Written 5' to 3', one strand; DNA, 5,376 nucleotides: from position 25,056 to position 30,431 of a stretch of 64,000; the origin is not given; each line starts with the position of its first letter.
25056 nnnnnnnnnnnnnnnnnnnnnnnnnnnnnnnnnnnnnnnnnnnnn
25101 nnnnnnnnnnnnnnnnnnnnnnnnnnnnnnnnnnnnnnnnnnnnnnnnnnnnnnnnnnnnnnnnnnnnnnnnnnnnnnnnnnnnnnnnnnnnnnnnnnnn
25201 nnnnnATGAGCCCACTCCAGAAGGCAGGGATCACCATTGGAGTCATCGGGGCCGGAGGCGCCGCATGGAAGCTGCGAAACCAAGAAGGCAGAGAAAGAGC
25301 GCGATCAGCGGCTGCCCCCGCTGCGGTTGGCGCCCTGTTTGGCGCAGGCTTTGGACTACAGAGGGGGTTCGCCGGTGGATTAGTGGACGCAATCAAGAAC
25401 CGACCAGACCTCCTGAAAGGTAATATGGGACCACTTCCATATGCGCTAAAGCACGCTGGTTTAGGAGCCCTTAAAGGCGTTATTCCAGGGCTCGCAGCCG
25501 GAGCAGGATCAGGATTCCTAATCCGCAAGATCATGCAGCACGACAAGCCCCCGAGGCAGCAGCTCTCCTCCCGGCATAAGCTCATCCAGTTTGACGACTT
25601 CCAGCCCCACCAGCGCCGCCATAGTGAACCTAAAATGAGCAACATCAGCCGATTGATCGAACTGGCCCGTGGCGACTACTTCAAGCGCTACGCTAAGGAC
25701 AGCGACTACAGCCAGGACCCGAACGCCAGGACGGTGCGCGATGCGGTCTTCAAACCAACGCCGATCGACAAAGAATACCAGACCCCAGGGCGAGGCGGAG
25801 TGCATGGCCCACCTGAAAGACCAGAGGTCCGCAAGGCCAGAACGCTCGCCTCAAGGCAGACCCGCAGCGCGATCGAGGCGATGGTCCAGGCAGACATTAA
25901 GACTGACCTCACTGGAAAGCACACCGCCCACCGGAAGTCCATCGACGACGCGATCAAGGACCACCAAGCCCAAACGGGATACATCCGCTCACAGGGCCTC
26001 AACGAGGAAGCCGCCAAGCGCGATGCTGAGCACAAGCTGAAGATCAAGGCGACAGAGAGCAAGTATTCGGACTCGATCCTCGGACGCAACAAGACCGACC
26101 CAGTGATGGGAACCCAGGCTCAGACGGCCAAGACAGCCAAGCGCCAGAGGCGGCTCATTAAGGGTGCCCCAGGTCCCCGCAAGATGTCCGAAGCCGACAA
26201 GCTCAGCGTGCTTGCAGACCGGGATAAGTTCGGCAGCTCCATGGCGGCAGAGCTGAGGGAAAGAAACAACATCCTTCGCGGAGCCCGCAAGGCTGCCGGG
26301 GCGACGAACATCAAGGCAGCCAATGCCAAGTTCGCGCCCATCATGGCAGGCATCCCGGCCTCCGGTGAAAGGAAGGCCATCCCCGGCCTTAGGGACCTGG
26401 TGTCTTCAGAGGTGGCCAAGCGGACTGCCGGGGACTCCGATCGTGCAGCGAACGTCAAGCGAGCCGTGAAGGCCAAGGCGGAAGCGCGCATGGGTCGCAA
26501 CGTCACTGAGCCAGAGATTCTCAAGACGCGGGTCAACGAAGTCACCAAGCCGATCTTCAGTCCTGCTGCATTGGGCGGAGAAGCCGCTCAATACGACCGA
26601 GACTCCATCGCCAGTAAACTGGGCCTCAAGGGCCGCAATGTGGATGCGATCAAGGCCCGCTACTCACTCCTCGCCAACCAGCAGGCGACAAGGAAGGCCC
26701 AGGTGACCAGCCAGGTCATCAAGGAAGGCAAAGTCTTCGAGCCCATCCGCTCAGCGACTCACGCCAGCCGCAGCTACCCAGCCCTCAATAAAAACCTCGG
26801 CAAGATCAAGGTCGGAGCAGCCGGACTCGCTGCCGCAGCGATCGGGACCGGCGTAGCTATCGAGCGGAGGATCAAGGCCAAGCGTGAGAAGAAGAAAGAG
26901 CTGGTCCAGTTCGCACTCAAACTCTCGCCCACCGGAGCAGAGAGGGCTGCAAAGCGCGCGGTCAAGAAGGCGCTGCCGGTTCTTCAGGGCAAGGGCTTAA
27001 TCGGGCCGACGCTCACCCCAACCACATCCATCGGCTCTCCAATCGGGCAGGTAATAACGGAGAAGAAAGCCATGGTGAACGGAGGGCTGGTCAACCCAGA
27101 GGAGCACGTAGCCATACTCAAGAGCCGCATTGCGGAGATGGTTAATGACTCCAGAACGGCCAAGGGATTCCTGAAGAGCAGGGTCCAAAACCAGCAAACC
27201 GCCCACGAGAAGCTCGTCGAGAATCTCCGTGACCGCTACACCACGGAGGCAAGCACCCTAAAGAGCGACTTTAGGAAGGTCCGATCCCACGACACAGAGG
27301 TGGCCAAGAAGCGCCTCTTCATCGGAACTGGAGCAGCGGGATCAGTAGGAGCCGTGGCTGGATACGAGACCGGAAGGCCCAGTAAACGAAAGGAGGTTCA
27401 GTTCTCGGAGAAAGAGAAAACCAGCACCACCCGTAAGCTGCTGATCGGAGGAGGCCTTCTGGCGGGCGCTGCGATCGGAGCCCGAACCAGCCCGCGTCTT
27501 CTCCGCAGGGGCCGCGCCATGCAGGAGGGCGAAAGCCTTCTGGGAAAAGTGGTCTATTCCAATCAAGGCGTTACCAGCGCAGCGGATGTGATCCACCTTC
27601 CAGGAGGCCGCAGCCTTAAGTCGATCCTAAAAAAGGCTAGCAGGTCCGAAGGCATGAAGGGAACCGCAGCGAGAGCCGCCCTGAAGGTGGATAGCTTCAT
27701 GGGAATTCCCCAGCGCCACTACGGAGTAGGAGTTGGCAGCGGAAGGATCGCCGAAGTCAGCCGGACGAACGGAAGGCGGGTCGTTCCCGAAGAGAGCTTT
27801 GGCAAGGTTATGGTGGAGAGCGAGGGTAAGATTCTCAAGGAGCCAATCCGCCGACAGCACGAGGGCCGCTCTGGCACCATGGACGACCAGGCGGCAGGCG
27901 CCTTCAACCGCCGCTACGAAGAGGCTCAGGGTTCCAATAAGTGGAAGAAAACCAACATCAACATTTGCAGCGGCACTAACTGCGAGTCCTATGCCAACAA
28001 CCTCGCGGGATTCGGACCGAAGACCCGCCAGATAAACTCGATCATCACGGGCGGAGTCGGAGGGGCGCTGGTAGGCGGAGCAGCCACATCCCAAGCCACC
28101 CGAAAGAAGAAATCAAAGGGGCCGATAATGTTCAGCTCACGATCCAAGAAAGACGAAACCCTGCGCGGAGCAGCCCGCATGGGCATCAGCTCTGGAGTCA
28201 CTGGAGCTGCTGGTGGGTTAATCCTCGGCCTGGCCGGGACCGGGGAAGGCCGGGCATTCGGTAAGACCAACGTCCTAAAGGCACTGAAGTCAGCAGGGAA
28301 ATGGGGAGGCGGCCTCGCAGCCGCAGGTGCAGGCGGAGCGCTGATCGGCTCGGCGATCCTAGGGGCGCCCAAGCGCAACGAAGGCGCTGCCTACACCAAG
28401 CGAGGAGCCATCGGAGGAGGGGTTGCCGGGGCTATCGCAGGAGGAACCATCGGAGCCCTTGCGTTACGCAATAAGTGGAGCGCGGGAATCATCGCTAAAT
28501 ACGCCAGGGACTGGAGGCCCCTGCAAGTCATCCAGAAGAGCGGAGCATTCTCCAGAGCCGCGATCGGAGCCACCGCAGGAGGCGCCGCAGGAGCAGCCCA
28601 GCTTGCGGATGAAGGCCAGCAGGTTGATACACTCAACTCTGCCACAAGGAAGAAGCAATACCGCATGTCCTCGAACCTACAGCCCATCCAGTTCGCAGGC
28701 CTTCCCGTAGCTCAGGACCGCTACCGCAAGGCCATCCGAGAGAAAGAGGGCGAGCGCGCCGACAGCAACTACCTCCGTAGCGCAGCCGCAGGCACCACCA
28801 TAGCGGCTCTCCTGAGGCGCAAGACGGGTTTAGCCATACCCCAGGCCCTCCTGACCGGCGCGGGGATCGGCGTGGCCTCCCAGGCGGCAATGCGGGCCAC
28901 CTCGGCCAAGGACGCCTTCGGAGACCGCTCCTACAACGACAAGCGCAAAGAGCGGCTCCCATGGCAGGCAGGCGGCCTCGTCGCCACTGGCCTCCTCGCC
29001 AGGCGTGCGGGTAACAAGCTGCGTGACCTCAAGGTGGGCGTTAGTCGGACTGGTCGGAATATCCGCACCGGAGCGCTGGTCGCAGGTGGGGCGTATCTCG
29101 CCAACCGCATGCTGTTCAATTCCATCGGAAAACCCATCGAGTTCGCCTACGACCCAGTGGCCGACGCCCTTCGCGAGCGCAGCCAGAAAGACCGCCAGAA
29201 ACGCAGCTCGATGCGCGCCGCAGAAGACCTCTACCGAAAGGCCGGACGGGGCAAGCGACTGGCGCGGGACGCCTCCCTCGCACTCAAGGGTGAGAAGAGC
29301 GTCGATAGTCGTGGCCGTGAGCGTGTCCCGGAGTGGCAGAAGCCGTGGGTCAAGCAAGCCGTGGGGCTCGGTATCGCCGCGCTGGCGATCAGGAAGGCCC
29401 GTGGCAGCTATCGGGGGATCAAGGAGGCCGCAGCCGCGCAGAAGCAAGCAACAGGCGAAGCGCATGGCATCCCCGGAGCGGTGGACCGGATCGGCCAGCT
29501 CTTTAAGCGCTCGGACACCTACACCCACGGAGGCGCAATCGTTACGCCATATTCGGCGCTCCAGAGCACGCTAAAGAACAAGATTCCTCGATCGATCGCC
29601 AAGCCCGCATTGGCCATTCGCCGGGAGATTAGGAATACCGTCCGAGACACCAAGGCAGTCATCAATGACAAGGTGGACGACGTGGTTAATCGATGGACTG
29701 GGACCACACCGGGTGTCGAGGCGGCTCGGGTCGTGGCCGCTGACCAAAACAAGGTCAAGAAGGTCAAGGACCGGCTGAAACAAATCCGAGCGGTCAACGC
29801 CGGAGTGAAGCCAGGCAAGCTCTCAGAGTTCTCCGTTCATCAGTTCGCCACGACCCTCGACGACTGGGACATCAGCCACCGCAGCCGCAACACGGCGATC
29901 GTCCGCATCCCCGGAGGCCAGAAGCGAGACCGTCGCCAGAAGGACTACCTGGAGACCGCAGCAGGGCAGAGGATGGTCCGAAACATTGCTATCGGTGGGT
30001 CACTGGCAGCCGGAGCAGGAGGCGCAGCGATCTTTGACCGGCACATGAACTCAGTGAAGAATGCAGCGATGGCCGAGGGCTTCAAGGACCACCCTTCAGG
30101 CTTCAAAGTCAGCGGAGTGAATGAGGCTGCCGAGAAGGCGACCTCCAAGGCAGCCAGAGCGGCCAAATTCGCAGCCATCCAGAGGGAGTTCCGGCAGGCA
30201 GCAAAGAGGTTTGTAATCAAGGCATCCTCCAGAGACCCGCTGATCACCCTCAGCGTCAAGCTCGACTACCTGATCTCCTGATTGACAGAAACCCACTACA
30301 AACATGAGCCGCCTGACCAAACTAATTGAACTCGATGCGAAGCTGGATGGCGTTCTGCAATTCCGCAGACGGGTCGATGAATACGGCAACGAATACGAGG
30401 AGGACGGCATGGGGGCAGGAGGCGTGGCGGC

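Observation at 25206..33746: One short motif (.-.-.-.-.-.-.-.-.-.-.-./L) recurs ~17 times across four consecutive head-module proteins, at termini and module boundaries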

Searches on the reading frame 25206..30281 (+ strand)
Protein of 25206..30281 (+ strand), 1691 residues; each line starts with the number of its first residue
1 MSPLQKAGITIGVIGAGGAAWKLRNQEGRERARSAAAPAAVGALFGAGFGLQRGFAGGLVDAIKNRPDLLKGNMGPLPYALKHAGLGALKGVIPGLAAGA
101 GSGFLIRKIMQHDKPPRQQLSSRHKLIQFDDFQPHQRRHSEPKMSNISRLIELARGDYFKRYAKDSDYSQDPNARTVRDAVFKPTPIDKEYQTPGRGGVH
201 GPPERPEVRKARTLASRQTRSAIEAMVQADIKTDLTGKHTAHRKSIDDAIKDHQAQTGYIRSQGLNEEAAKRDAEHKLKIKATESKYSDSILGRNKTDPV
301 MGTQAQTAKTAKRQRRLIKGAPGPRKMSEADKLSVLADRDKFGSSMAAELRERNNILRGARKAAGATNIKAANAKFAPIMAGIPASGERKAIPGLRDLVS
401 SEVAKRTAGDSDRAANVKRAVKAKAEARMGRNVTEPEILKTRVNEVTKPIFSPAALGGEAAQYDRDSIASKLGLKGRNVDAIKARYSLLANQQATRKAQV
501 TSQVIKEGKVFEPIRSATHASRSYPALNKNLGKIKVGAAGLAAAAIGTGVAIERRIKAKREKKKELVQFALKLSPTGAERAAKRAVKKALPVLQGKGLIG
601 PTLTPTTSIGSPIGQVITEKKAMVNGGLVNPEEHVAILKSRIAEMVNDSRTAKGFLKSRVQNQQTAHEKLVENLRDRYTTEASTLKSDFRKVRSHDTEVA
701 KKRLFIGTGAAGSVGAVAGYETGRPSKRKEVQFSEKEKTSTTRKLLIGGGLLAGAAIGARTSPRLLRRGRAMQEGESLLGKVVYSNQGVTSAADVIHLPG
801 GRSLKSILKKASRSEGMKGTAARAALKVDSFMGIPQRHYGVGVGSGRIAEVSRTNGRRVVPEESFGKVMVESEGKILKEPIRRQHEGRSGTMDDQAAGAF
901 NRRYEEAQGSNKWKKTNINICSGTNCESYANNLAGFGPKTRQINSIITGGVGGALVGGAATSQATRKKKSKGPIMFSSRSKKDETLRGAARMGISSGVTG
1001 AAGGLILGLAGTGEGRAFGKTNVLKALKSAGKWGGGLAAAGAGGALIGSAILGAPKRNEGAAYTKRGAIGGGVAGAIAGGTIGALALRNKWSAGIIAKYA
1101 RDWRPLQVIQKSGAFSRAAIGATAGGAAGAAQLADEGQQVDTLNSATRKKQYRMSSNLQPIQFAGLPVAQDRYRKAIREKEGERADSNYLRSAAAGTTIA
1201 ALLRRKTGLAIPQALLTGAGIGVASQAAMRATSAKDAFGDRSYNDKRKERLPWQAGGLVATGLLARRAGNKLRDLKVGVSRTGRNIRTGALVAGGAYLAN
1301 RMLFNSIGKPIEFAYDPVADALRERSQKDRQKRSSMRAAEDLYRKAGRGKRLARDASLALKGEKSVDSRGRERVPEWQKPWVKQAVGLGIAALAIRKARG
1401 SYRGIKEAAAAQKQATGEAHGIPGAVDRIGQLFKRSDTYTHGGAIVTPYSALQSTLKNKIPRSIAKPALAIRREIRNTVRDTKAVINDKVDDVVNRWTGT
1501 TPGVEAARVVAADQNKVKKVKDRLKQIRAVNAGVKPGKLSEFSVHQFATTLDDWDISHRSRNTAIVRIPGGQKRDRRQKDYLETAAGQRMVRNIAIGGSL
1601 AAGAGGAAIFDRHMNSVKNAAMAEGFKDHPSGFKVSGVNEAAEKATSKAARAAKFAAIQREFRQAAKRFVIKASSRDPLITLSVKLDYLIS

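Call 3: search_protein_families(library=pfam, proteins=[window:25206-30281:+], max_evalue=0.01)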
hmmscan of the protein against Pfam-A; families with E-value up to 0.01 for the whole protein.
window:25206-30281:+ (1691 aa): 0 families

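Call 4: search_protein_families(library=phrogs, proteins=[window:25206-30281:+], max_evalue=0.01)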
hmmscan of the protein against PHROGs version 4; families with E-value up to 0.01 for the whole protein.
window:25206-30281:+ (1691 aa): 0 families
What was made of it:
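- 25206..30281 (+): 1691-aa modular 'giant' cargo protein with Gly/Ala-rich hydrophobic segments and short tag copies. No Pfam or PHROG hit (calls 3, 4).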

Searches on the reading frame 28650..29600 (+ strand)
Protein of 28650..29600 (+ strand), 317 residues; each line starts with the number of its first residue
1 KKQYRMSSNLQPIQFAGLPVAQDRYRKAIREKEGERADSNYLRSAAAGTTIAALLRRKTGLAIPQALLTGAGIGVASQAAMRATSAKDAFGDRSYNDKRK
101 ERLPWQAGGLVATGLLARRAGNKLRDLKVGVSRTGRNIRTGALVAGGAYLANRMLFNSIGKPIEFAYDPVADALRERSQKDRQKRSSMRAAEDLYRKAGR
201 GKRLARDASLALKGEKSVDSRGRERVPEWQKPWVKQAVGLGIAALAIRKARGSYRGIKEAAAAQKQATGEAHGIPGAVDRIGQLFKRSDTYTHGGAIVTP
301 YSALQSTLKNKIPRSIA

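Call 55: search_dna_similar(query=window:28650-29600:+, collection=phages, mode=protein, max_evalue=1, max_rows=15)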
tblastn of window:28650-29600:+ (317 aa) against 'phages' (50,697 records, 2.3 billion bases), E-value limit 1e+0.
No match.
